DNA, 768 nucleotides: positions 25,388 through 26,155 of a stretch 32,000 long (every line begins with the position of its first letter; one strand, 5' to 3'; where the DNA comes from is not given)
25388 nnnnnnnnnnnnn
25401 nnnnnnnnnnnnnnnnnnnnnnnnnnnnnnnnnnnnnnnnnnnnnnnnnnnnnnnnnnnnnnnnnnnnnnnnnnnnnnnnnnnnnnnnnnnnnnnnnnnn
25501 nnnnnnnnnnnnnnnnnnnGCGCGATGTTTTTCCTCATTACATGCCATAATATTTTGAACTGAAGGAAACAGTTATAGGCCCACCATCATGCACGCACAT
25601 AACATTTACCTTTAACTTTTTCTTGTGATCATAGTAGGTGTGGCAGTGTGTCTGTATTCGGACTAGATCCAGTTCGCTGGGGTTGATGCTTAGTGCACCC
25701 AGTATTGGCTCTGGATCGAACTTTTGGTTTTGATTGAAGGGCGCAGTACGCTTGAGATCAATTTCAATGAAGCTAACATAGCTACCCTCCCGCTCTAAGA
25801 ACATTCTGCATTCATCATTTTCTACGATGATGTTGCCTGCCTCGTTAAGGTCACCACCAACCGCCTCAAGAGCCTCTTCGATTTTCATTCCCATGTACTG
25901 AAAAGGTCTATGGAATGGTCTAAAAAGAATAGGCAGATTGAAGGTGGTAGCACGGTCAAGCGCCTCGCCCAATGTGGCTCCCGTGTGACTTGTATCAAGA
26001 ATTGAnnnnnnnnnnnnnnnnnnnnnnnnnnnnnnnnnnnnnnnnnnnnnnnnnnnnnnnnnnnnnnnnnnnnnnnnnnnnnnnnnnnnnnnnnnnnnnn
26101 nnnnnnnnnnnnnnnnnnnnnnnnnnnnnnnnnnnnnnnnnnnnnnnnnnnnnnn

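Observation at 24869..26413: TIR-domain protein plus small PD-(D/E)xK-like protein: a two-gene cassette that fits no named TIR defence architecture I know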

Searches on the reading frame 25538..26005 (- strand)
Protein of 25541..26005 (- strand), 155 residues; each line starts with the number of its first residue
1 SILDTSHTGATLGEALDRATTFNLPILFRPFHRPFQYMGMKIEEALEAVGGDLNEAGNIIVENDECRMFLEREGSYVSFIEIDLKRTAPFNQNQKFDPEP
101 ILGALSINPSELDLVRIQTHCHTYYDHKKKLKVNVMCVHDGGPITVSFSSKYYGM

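Call 13: find_homologous_proteins(query=window:25541-26005:-, max_evalue=0.001)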
Query seq(155 aa) (155 aa): 57 proteins with E <= 0.001 among 107 candidates.
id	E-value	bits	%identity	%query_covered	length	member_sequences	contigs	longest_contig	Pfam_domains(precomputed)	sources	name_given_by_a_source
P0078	1.2e-79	284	77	99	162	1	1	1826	-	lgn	-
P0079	6.2e-74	265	73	100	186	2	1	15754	-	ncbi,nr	ncbi:MAG: hypothetical protein J7K75_02990 [Desulfuromonas sp.]|nr:hypothetical protein [Desulfuromo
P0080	2.9e-73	263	72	100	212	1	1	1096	-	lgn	-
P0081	1.4e-67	244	68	100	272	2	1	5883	PF01582.26,PF13676.12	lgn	-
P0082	7.1e-66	239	66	100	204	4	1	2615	-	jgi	jgi:hypothetical protein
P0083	4.0e-64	233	78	84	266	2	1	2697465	PF01582.26,PF13676.12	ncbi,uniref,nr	ncbi:TIR domain-containing protein [Methylophaga frappieri]|uniref:TIR domain-containing protein n=1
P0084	2.2e-62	228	65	97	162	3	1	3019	-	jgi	jgi:hypothetical protein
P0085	7.2e-60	219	61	99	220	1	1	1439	-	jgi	jgi:hypothetical protein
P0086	6.4e-59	216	60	100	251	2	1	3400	PF01582.26,PF13676.12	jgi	jgi:hypothetical protein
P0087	8.3e-59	216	61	99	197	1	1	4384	-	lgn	-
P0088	1.0e-57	212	57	98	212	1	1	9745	-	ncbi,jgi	jgi:hypothetical protein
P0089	2.9e-57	211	58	99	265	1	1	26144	PF01582.26,PF13676.12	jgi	jgi:hypothetical protein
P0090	5.9e-57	210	55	100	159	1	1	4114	-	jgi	jgi:hypothetical protein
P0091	2.3e-56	208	62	92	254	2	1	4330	PF01582.26,PF13676.12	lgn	-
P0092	8.0e-56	206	61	100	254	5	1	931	PF01582.26,PF13676.12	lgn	-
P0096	2.7e-54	201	55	100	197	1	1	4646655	-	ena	-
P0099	4.5e-53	197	58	94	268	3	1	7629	PF14280.12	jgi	jgi:hypothetical protein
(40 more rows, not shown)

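Call 15: find_encoding_contigs(protein=P0083, flank=6000, max_places=2)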
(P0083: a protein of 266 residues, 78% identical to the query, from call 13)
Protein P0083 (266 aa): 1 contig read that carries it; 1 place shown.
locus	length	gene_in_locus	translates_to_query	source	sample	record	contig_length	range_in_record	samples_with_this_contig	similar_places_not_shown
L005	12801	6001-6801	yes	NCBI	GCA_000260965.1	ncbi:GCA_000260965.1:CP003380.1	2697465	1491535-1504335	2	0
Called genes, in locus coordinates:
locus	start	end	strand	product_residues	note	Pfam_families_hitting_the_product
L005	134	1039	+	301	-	-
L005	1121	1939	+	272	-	-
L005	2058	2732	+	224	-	-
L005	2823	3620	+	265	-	PF18928:DUF5677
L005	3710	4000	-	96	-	PF15781:ParE-like_toxin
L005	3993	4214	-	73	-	PF11903:ParD_like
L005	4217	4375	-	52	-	-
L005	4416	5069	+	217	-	-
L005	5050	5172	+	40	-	-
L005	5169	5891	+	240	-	-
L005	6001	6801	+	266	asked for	PF01582:TIR, PF13676:TIR_2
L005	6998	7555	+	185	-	-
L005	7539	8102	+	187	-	-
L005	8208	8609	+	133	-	-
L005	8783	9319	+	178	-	-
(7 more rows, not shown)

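Call 16: find_encoding_contigs(protein=P0096, flank=6000, max_places=2)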
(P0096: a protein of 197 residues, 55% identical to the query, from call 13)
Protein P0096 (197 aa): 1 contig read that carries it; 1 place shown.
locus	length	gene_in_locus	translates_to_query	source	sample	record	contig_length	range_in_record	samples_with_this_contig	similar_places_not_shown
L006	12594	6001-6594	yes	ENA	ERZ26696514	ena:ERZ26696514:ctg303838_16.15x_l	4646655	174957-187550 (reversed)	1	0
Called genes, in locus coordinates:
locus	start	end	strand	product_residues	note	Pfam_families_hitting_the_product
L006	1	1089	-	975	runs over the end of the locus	PF00005:ABC_tran (faint), PF02463:SMC_N (faint), PF03193:RsgA_GTPase (faint), PF13191:AAA_16 (faint), PF13476:AAA_23 (faint), PF13555:AAA_29 (faint), PF17760:UvrA_inter, PF17755:UvrA_DNA-bind, +3 more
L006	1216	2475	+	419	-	PF07690:MFS_1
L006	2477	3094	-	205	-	PF12766:Pyridox_oxase_2, PF01243:PNPOx_N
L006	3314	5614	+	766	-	PF21995:RNR-II_ins_dom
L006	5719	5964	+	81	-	PF01582:TIR, PF13676:TIR_2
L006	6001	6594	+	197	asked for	-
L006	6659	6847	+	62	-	PF21826:DUF6887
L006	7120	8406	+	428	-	PF13676:TIR_2, PF03781:FGE-sulfatase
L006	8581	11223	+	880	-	PF01624:MutS_I, PF05188:MutS_II, PF05192:MutS_III, PF05190:MutS_IV, PF00488:MutS_V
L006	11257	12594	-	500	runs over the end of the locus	PF13506:Glyco_transf_21, PF00535:Glycos_transf_2, PF13641:Glyco_tranf_2_3, PF13632:Glyco_trans_2_3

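Call 17: find_encoding_contigs(protein=P0099, flank=6000, max_places=2)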
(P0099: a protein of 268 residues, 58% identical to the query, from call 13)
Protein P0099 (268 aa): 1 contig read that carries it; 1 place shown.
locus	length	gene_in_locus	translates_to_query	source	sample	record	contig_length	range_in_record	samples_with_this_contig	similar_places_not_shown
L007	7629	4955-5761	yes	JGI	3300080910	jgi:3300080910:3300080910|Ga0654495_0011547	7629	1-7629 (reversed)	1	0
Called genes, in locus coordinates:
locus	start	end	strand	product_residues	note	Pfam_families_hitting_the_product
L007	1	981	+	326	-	?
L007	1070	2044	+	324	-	PF13175:AAA_15 (weak), PF13304:AAA_21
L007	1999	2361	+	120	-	PF13304:AAA_21, PF13175:AAA_15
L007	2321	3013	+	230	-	PF14103:DUF4276 (weak)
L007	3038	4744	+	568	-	PF01979:Amidohydro_1 (faint), PF07969:Amidohydro_3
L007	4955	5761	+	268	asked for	PF14280:DUF4365 (weak)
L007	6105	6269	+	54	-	-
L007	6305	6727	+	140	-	PF06127:Mpo1-like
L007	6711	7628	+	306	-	?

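Call 41: predict_structure(alignment_id=A3)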
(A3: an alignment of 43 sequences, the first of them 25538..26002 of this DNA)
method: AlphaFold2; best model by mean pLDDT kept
length: 154 residues; sequences in the alignment: 43
mean_pLDDT: 90.4   pTM: 0.85
mean pLDDT of the five models: 90.4, 87.8, 87.2, 86.9, 85.8
residues with pLDDT >= 90: 131; 70-90: 11; 50-70: 5; < 50: 7
segments of 3 or more residues with pLDDT < 50: 1-5
pLDDT, mean of each block of 10 residues (from residue 1): 56 91 91 95 95 95 96 96 95 93 95 92 93 95 94 49
secondary structure, 60 per line:
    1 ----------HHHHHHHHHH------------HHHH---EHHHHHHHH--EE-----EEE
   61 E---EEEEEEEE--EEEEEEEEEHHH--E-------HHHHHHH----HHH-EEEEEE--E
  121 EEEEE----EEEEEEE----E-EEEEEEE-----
elements in order: H11-20 H33-36 H41-48 E58-61 E65-72 E75-83 H97-103 E112-117 E120-125 E130-136 E143-149

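Call 43: fold_search(model_id=the predicted structure, library=pdb)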
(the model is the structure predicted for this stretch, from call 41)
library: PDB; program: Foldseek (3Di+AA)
matches with E <= 10: 1133; with E <= 0.001: 2
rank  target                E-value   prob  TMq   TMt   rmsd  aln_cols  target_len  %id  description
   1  4h0a_B                8.0e-05  1.00  0.37  0.20  10.6       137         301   11  Crystal structure of a cysteine-rich secretory protein (SAV1118) from Staphylococcus aureus subsp. aureus Mu50 at 1.90 (released 2012-09-26)
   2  4h0a_A                1.0e-04  1.00  0.37  0.21  10.6       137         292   11  Crystal structure of a cysteine-rich secretory protein (SAV1118) from Staphylococcus aureus subsp. aureus Mu50 at 1.90 (released 2012-09-26)
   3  4ifa                  1.6e-03  0.99  0.40  0.23  10.0       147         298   10  1.5 Angstrom resolution crystal structure of an extracellular protein containing a SCP domain from Bacillus anthracis st (released 2012-12-26)
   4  9a4o_B                4.1e-03  0.84  0.31  0.12  10.9       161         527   12  Integrative model of IF2-TAGH by crosslinking MS and deep learning (released 2024-09-18)
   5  9j9w_A                1.2e-02  0.69  0.33  0.32   9.3       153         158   13  A broad-spectrum anti-fungal effector dictates bacterial-fungal interkingdom interactions (released 2025-10-22)
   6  5bnd_A                1.6e-02  0.85  0.34  0.30  10.0       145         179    8  Crystal structure of the C-terminal domain of TagH (released 2016-07-06)
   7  6mp4_E                2.6e-02  0.11  0.15  0.16  14.7       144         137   13  Human liver FABP1 bound to tetrahydrocannabinol (released 2019-11-13)
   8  4ygt                  2.8e-02  0.85  0.44  0.45   8.5       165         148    9  Crystal structure of a DUF4309 family protein (YjgB) from Bacillus subtilis subsp. subtilis str. 168 at 2.13 A resolutio (released 2015-03-18)
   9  8fia_A                3.0e-02  0.41  0.22  0.02  15.0        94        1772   19  The structure of fly Teneurin self assembly (released 2023-05-03)
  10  7fxo_B                3.0e-02  0.10  0.14  0.17  14.4       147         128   14  Crystal Structure of apo human FABP1 monoclinic form III (released 2023-06-14)
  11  3hlz_B                3.2e-02  0.60  0.32  0.20   7.1       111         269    9  Crystal structure of BT_1490 (NP_810393.1) from BACTEROIDES THETAIOTAOMICRON VPI-5482 at 1.50 A resolution (released 2009-06-16)
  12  3hlz_A                3.8e-02  0.51  0.30  0.20   7.6       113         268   12  Crystal structure of BT_1490 (NP_810393.1) from BACTEROIDES THETAIOTAOMICRON VPI-5482 at 1.50 A resolution (released 2009-06-16)
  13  4ui2_D                3.8e-02  0.41  0.24  0.24  10.5       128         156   12  Crystal structure of the ternary RGMB-BMP2-NEO1 complex (released 2015-05-06)
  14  4xd9_A                3.8e-02  0.13  0.16  0.11  14.9       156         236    6  Structure of Rpf2-Rrs1 complex involved in ribosome biogenesis (released 2015-06-10)
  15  2f73_B                4.9e-02  0.08  0.15  0.16  14.7       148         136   14  Crystal structure of human fatty acid binding protein 1 (FABP1) (released 2005-12-13)
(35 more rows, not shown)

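Call 50: fold_search(model_id=the predicted structure, library=viral)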
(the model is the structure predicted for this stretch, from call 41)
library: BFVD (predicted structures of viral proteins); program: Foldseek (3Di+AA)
matches with E <= 10: 1163; with E <= 0.001: 1
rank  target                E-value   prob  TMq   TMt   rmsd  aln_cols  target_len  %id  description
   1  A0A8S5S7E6            6.7e-06  1.00  0.56  0.37   8.8       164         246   12  Zinc-ribbon domain protein [Myoviridae sp. ctnzH2]
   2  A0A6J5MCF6            1.6e-03  1.00  0.42  0.42   7.4       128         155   12  Uncharacterized protein [uncultured Caudovirales phage]
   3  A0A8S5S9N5            3.2e-03  0.99  0.48  0.47  11.1       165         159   10  Uncharacterized protein [Myoviridae sp. ctByu2]
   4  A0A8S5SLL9            1.7e-02  0.69  0.37  0.30  12.2       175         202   10  Uncharacterized protein [Siphoviridae sp. ctrCN24]
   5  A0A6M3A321            1.7e-02  0.54  0.20  0.32  10.2       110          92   15  (no name in the UniProt tables at hand)
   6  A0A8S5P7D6            3.3e-02  0.38  0.26  0.30   9.4       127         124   12  Lipoprotein [Siphoviridae sp. ctmYS12]
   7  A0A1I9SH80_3          3.6e-02  0.23  0.20  0.04  10.8       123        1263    9  Genome polyprotein [Botrytis cinerea betaendornavirus 1]
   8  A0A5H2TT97            3.6e-02  0.16  0.15  0.23   7.9       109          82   14  (no name in the UniProt tables at hand)
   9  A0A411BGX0            3.8e-02  0.23  0.19  0.09  11.1       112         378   10  (no name in the UniProt tables at hand)
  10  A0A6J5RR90            4.0e-02  0.30  0.24  0.21   8.8       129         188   10  Lipoprotein [uncultured Caudovirales phage]
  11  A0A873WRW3            4.9e-02  0.20  0.24  0.16  17.9       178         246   12  Uncharacterized protein [Providencia phage Kokobel1]
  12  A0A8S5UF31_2          5.6e-02  0.25  0.25  0.07  17.4       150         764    8  Chromatin remodeling complex ATPase [Myoviridae sp. ctcyQ27]
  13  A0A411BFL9            5.9e-02  0.21  0.20  0.21  15.0       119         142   15  (no name in the UniProt tables at hand)
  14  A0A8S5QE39            5.9e-02  0.13  0.25  0.14  12.8       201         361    7  Uncharacterized protein [Caudovirales sp. ctqPn17]
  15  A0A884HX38            6.3e-02  0.35  0.32  0.40   6.5       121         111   13  (no name in the UniProt tables at hand)
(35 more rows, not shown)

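Call 52: search_protein_families(library=padloc, alignment_id=A4, max_evalue=1e-10)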
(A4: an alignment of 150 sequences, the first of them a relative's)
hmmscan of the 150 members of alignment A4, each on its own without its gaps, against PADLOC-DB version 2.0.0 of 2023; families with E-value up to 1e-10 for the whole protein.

A. member 1, L006:2477-3094:- (205 aa): 0 families

B. families by the number of members that match (of 150 scanned): 118 families (the first 25 are shown)
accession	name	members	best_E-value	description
PDLC01154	NYN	3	3.9e-30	"LabA-like protein, NYN family nuclease"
PDLC04853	PDC-S05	2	4.6e-139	-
PDLC04851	PDC-S05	2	9.6e-135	-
PDLC04843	PDC-S05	2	2.5e-131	-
PDLC04852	PDC-S05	2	2.6e-127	-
PDLC04868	PDC-S05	2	3.6e-119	-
PDLC04864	PDC-S05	2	4.8e-111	-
PDLC04871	PDC-S05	2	1.4e-110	-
PDLC03979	PD-Lambda-2_A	2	3.3e-24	-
PDLC04860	PDC-S05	2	1.3e-20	-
PDLC03981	PD-Lambda-2_A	2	9.5e-19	-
PDLC02980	AriA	2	1.8e-16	-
PDLC04168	GajA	1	2.9e-194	-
PDLC04173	GajB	1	3.6e-159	-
PDLC04169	GajA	1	4.7e-114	-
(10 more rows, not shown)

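Call 53: search_protein_families(library=pfam, alignment_id=A4, max_evalue=0.00001)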
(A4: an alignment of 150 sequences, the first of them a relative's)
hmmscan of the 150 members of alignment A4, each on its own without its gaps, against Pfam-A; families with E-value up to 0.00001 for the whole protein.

A. member 1, L006:2477-3094:- (205 aa): 2 families
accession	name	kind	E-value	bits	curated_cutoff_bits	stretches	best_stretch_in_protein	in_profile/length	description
PF12766.13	Pyridox_oxase_2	-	4.3e-30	104.7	26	1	7-97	2-97/100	Pyridoxamine 5'-phosphate oxidase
PF01243.27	PNPOx_N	-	1.6e-08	35.4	28.1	1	25-107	11-84/120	Pyridoxamine 5'-phosphate oxidase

B. families by the number of members that match (of 150 scanned): 138 families (the first 25 are shown)
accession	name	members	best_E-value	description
PF01936.24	NYN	3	1.8e-35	NYN domain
PF11329.14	DUF3131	2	0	Protein of unknown function (DUF3131)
PF00142.24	Fer4_NifH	2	7e-138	4Fe-4S iron sulfur cluster binding proteins, NifH/frxC family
PF13310.11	Virulence_RhuM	2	2.7e-107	Virulence protein RhuM family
PF00148.24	Oxidored_nitro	2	1.5e-85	Nitrogenase component 1 type Oxidoreductase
PF02113.21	Peptidase_S13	2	4e-45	D-Ala-D-Ala carboxypeptidase 3 (S13) family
PF03466.25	LysR_substrate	2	5.6e-34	LysR substrate binding domain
PF06835.18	LptC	2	1.3e-32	Lipopolysaccharide-assembly, LptC-related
PF09907.15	HigB_toxin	2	6.7e-32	HigB_toxin, RelE-like toxic component of a toxin-antitoxin system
PF00126.33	HTH_1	2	1.7e-21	Bacterial regulatory helix-turn-helix protein, lysR family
PF13676.11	TIR_2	2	4e-20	TIR domain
PF13304.12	AAA_21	2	2.4e-14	AAA domain, putative AbiEii toxin, Type IV TA system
PF02463.25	SMC_N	2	1.1e-11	RecF/RecN/SMC N terminal domain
PF01656.29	CbiA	2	1.6e-10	CobQ/CobB/MinD/ParA nucleotide binding domain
PF13614.12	AAA_31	2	3.5e-10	AAA domain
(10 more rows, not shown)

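Call 68: search_protein_representatives(alignment_id=A3)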
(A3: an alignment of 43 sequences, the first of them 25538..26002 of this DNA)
Query: 43 sequences, 220 profile positions. Proteins with E-value up to 0.001 (for the whole library): 99; up to 1e-10: 84; up to 1e-30: 42. The best 99 are listed.
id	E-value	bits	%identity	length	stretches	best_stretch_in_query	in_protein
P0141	9.9e-95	332.8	-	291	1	7-220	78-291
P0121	3.8e-88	311.2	-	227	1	1-220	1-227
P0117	9.9e-88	309.9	-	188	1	55-220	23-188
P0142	1.0e-87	309.8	-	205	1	26-219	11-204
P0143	3.7e-82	291.7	-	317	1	52-219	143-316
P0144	5.0e-79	281.4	-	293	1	18-220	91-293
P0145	3.1e-75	269.0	-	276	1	59-220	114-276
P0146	7.3e-74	264.6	-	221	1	25-219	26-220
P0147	1.7e-73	263.3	-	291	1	7-219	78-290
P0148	4.7e-72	258.6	-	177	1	9-185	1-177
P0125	2.2e-67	243.4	-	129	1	92-220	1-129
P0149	7.3e-59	215.5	-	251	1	86-219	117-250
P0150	1.2e-57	211.5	-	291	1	20-219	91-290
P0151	1.3e-57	211.5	-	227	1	17-219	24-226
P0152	3.6e-57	210.0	-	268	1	68-219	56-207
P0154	1.1e-50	188.7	-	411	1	67-219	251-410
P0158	1.4e-44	168.8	-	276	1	63-218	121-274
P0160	1.0e-42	162.7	-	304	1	86-218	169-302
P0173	4.4e-34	134.5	-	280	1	89-218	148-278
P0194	1.1e-24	103.7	-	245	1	96-218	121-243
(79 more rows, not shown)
